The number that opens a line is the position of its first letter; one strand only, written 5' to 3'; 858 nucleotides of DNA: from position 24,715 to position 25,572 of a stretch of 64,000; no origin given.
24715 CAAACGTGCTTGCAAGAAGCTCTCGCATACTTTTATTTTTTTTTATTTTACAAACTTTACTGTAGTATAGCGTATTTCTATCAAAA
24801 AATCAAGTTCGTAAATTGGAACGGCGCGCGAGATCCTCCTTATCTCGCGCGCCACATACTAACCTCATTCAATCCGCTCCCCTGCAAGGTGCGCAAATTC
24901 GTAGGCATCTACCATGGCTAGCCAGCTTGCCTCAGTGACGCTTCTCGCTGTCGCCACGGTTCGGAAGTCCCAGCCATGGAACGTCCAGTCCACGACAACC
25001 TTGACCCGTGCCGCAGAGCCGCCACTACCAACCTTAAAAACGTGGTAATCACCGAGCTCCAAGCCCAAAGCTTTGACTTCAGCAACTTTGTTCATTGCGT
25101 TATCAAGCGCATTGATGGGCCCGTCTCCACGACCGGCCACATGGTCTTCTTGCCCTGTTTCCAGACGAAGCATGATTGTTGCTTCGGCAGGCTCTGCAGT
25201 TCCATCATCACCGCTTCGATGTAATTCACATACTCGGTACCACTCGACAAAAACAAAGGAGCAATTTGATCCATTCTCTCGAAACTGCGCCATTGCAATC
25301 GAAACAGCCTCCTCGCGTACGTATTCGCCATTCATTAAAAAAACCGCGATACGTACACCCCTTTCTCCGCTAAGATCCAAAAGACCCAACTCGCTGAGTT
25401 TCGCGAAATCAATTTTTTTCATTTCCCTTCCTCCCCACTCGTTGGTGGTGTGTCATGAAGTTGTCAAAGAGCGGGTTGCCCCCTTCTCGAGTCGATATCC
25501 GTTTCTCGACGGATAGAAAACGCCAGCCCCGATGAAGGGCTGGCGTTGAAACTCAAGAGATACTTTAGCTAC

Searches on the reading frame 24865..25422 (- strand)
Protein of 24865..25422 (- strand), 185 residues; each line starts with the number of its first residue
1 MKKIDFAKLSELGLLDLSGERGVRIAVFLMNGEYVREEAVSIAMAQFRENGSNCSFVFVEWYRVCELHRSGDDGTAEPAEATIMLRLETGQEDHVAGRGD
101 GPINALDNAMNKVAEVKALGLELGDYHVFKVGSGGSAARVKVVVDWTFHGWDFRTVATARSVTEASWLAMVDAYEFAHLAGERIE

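Call 14: search_protein_families(library=pfam, proteins=[window:24865-25422:-])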
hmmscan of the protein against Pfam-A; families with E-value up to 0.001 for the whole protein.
window:24865-25422:- (185 aa): 1 family
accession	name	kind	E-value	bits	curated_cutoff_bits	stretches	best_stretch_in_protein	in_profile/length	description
PF08502.15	LeuA_dimer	-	1.3e-17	64.4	24.9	1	74-175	32-128/131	LeuA allosteric (dimerisation) domain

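Call 39: find_homologous_proteins(query=window:24865-25422:-)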
Query window:24865-25422:- (185 aa): 1 proteins with E <= 0.001 among 224 candidates.
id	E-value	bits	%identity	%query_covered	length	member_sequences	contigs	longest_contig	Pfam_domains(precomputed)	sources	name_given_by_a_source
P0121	5.1e-118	409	100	100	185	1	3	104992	PF08502.16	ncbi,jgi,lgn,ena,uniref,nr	ncbi:hypothetical protein COV04_03565 [Candidatus Uhrbacteria bacterium CG10_big_fil_rev_8_21_14_0_1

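Call 41: search_protein_families(library=ncbifam, proteins=[window:24865-25422:-], max_evalue=0.01)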
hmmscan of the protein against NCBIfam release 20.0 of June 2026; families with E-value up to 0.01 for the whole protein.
window:24865-25422:- (185 aa): 8 families
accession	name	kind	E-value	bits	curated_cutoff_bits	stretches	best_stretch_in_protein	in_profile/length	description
TIGR00977.1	citramal_synth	equivalog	5.7e-12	44.7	450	1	51-177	388-516/526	citramalate synthase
TIGR00973.1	leuA_bact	equivalog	3.3e-08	32.5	598.7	1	72-173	396-492/494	2-isopropylmalate synthase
NF002086.0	PRK00915.1-3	equivalog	8.7e-08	31.1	532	1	72-175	400-499/516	2-isopropylmalate synthase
NF002084.0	PRK00915.1-1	equivalog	3.3e-07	29.2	748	1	75-177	402-499/523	2-isopropylmalate synthase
NF002088.0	PRK00915.1-5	equivalog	1.1e-06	27.4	697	1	76-176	401-497/514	2-isopropylmalate synthase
NF002991.1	PRK03739.1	subfamily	9.4e-05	21.3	455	1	76-173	454-547/550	2-isopropylmalate synthase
NF002087.0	PRK00915.1-4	equivalog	0.0013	17.3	729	1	73-173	403-498/516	2-isopropylmalate synthase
TIGR00970.1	leuA_yeast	equivalog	0.0014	17.3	697.4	1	89-173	472-558/564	2-isopropylmalate synthase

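Call 46: search_protein_representatives(protein=window:24865-25422:-)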
Query: 185 residues. Proteins with E-value up to 0.001 (for the whole library): 382; up to 1e-10: 8; up to 1e-30: 2. The best 150 are listed.
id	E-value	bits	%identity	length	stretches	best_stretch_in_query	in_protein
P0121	1.6e-118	409.3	100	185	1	1-185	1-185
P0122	1.3e-36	142.5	48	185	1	1-183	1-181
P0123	1.4e-13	67.4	45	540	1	68-177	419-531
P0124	1.7e-13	67.2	40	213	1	11-179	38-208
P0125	1.5e-12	64.1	43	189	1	69-177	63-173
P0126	2.2e-12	63.5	37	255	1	70-183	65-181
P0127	4.5e-12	62.5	41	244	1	73-177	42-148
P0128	3.8e-11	59.5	42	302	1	75-180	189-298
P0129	2.0e-10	57.2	36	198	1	56-176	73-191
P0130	2.1e-10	57.0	35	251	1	55-176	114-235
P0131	3.6e-10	56.3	42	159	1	76-177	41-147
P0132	6.9e-10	55.4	39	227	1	56-183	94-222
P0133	7.9e-10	55.2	34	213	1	45-182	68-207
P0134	9.5e-10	54.9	38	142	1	56-179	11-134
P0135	1.1e-09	54.7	38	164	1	72-178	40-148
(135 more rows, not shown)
